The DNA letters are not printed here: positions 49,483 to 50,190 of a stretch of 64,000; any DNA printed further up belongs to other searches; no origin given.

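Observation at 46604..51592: Ten-gene co-directional extracytoplasmic thiol-disulfide operon on the island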

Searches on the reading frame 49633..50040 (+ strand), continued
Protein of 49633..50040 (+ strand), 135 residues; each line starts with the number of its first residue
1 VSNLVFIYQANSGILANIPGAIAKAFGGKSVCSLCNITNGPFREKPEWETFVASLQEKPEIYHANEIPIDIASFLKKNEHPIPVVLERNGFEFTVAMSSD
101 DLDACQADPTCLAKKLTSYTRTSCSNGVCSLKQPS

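Call 75: search_protein_families(library=ncbifam, proteins=[L053:8396-9844:+, L062:8395-9798:-, L062:13221-14681:+, L002:3497-4885:-], max_evalue=1e-40)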
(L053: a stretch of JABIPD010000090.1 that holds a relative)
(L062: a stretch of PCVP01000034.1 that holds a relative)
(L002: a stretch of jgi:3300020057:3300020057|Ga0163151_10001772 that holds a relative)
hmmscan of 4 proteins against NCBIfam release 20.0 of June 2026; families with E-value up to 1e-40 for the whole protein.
L053:8396-9844:+ (482 aa): 24 families
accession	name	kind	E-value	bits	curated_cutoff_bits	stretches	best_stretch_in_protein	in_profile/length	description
TIGR01350.1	lipoamide_DH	equivalog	2e-117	392.7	408.8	1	28-480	2-456/461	dihydrolipoyl dehydrogenase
TIGR02053.1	MerA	equivalog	3.9e-107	359.1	454.45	1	28-475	1-450/465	mercury(II) reductase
NF004947.0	PRK06292.2-5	equivalog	1.2e-102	344.2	592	1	27-475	3-455/474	dihydrolipoyl dehydrogenase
NF004776.0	PRK06116.1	equivalog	3.2e-90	303.3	480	1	24-469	1-444/450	glutathione-disulfide reductase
NF004991.0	PRK06370.1-3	subfamily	4.9e-89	299.2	620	1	26-477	34-486/509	FAD-containing oxidoreductase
NF004992.0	PRK06370.1-4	equivalog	6e-89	298.6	629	1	26-471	3-448/459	FAD-containing oxidoreductase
NF004939.0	PRK06292.1-1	equivalog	5e-88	295.8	435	1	25-482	3-462/476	dihydrolipoyl dehydrogenase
NF005884.0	PRK07846.1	equivalog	1.2e-86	291.1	501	1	27-471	3-444/454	mycothione reductase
NF004943.0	PRK06292.2-1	equivalog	7.7e-86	288.7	432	1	27-478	3-455/456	dihydrolipoyl dehydrogenase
NF003585.0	PRK05249.1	equivalog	1.5e-85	287.6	465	1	24-480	3-459/464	Si-specific NAD(P)(+) transhydrogenase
NF004945.0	PRK06292.2-3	equivalog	3e-84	283.5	494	1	28-478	4-452/457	dihydrolipoyl dehydrogenase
TIGR01424.1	gluta_reduc_2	equivalog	4.5e-83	279.3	606.05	1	26-470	1-441/446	glutathione-disulfide reductase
NF010311.1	PRK13748.1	subfamily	5.1e-82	276.5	600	1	23-476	93-546/560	mercury(II) reductase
NF004946.0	PRK06292.2-4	subfamily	1e-81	275.1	634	1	27-479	3-471/487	dihydrolipoyl dehydrogenase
TIGR03452.1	mycothione_red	equivalog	1.2e-76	258.5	635.65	1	27-471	2-445/452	mycothione reductase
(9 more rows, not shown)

L062:8395-9798:- (467 aa): 24 families
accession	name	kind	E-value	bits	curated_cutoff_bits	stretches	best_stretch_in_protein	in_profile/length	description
TIGR02053.1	MerA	equivalog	1.4e-152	509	454.45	1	4-467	1-464/465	mercury(II) reductase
TIGR01350.1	lipoamide_DH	equivalog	6.1e-111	371.4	408.8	1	4-457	2-455/461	dihydrolipoyl dehydrogenase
NF010311.1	PRK13748.1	subfamily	7.4e-109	365.1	600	1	4-466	98-558/560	mercury(II) reductase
NF004991.0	PRK06370.1-3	subfamily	1.8e-99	333.6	620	1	2-460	34-491/509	FAD-containing oxidoreductase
NF004947.0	PRK06292.2-5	equivalog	5.9e-96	322.2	592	1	1-451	1-453/474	dihydrolipoyl dehydrogenase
NF004992.0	PRK06370.1-4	equivalog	8.1e-90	301.4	629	1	2-452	3-451/459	FAD-containing oxidoreductase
NF004776.0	PRK06116.1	equivalog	1e-88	298.3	480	1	2-448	3-445/450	glutathione-disulfide reductase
NF004946.0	PRK06292.2-4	subfamily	3.2e-88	296.6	634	1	1-451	1-465/487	dihydrolipoyl dehydrogenase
NF003585.0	PRK05249.1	equivalog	7.9e-83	278.6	465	1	2-455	5-456/464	Si-specific NAD(P)(+) transhydrogenase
NF005884.0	PRK07846.1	equivalog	5.8e-80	269.1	501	1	1-435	1-429/454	mycothione reductase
NF004943.0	PRK06292.2-1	equivalog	2.6e-78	263.8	432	1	1-456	1-455/456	dihydrolipoyl dehydrogenase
TIGR01424.1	gluta_reduc_2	equivalog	7.6e-78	262.1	606.05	1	4-449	3-442/446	glutathione-disulfide reductase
NF004945.0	PRK06292.2-3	equivalog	8.6e-77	259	494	1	1-452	1-448/457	dihydrolipoyl dehydrogenase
NF041853.1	hythiocyan_redase_MerA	equivalog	3.3e-76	256.9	650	1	1-449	1-434/440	hypothiocyanous acid reductase MerA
NF040477.1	chlor_oxi_RclA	equivalog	1.9e-75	254.2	740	1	1-421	1-405/441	reactive chlorine resistance oxidoreductase RclA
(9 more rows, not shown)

L062:13221-14681:+ (486 aa): 23 families
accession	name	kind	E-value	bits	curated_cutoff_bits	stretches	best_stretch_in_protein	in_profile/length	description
NF004991.0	PRK06370.1-3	subfamily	2e-147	491.8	620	1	5-472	36-503/509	FAD-containing oxidoreductase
TIGR02053.1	MerA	equivalog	4.4e-116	388.6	454.45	1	6-452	2-450/465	mercury(II) reductase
TIGR01350.1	lipoamide_DH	equivalog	1.1e-115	387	408.8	1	5-458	2-457/461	dihydrolipoyl dehydrogenase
NF004947.0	PRK06292.2-5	equivalog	3.9e-113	378.8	592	1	4-453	3-456/474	dihydrolipoyl dehydrogenase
NF004992.0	PRK06370.1-4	equivalog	4.8e-101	338.5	629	1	4-445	4-445/459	FAD-containing oxidoreductase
NF004946.0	PRK06292.2-4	subfamily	9.2e-95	318.2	634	1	4-458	3-473/487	dihydrolipoyl dehydrogenase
NF004776.0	PRK06116.1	equivalog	4.2e-90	302.9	480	1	1-445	1-443/450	glutathione-disulfide reductase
NF004945.0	PRK06292.2-3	equivalog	2.4e-86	290.5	494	1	5-447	4-444/457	dihydrolipoyl dehydrogenase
NF005884.0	PRK07846.1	equivalog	3.4e-86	289.7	501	1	4-437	3-432/454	mycothione reductase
NF003585.0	PRK05249.1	equivalog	7.2e-85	285.3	465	1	2-454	4-456/464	Si-specific NAD(P)(+) transhydrogenase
NF004939.0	PRK06292.1-1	equivalog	2.6e-82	277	435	1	3-445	4-448/476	dihydrolipoyl dehydrogenase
NF005883.0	PRK07845.1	equivalog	2.4e-80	270.8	479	1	5-452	3-456/466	NAD(P)H-quinone dehydrogenase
NF004990.0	PRK06370.1-1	equivalog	8.3e-80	268.7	842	1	4-445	4-445/459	FAD-containing oxidoreductase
NF004943.0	PRK06292.2-1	equivalog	8.1e-78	262.2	432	1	4-452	3-452/456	dihydrolipoyl dehydrogenase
TIGR01424.1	gluta_reduc_2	equivalog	1.1e-77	261.5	606.05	1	3-445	1-439/446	glutathione-disulfide reductase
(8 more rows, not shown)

L002:3497-4885:- (462 aa): 24 families
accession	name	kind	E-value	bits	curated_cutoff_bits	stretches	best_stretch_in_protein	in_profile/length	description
TIGR01350.1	lipoamide_DH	equivalog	3.5e-118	395.2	408.8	1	4-458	2-454/461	dihydrolipoyl dehydrogenase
NF004991.0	PRK06370.1-3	subfamily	1.2e-114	383.7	620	1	2-455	34-484/509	FAD-containing oxidoreductase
TIGR02053.1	MerA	equivalog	2.3e-114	383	454.45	1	4-456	1-451/465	mercury(II) reductase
NF004947.0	PRK06292.2-5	equivalog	3.3e-103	346.1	592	1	1-460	1-460/474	dihydrolipoyl dehydrogenase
NF004992.0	PRK06370.1-4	equivalog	1.4e-96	323.8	629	1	2-459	3-456/459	FAD-containing oxidoreductase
NF003585.0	PRK05249.1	equivalog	2.4e-84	283.6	465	1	2-458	5-457/464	Si-specific NAD(P)(+) transhydrogenase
NF004776.0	PRK06116.1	equivalog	2e-83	280.9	480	1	2-449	3-444/450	glutathione-disulfide reductase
NF004990.0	PRK06370.1-1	equivalog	3.2e-81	273.3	842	1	2-457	3-454/459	FAD-containing oxidoreductase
NF004943.0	PRK06292.2-1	equivalog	2.1e-80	270.7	432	1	1-457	1-454/456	dihydrolipoyl dehydrogenase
NF004939.0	PRK06292.1-1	equivalog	1.2e-79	268.3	435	1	3-460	5-460/476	dihydrolipoyl dehydrogenase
NF004946.0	PRK06292.2-4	subfamily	1.4e-79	268.2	634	1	1-455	1-467/487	dihydrolipoyl dehydrogenase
TIGR01424.1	gluta_reduc_2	equivalog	2.2e-79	267.1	606.05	1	4-449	3-440/446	glutathione-disulfide reductase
NF005884.0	PRK07846.1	equivalog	4.6e-78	262.8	501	1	1-439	1-431/454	mycothione reductase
NF041853.1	hythiocyan_redase_MerA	equivalog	3.3e-76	256.9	650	1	1-450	1-433/440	hypothiocyanous acid reductase MerA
NF004945.0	PRK06292.2-3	equivalog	5e-75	253.2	494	1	1-451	1-445/457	dihydrolipoyl dehydrogenase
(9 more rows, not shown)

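Call 81: search_solved_structures(query=A1, max_evalue=1, show_alignments=2)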
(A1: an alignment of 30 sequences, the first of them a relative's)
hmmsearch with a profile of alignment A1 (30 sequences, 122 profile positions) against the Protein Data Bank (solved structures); distinct sequences matched with E-value up to 1: 0.

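Call 91: predict_structure(alignment_id=A1)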
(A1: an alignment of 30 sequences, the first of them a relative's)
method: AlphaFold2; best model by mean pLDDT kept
length: 133 residues; sequences in the alignment: 30
mean_pLDDT: 67.8   pTM: 0.41
mean pLDDT of the five models: 67.8, 63.9, 61.7, 61.5, 54.2
residues with pLDDT >= 90: 0; 70-90: 62; 50-70: 61; < 50: 10
segments of 3 or more residues with pLDDT < 50: 1-4, 6-8, 11-13
pLDDT, mean of each block of 10 residues (from residue 1): 49 53 62 69 71 68 72 72 63 70 76 80 78 66
secondary structure, 60 per line:
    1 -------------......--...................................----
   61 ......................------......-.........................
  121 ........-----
elements in order: H14-19 H22-56 H61-82 H89-94 H96-128
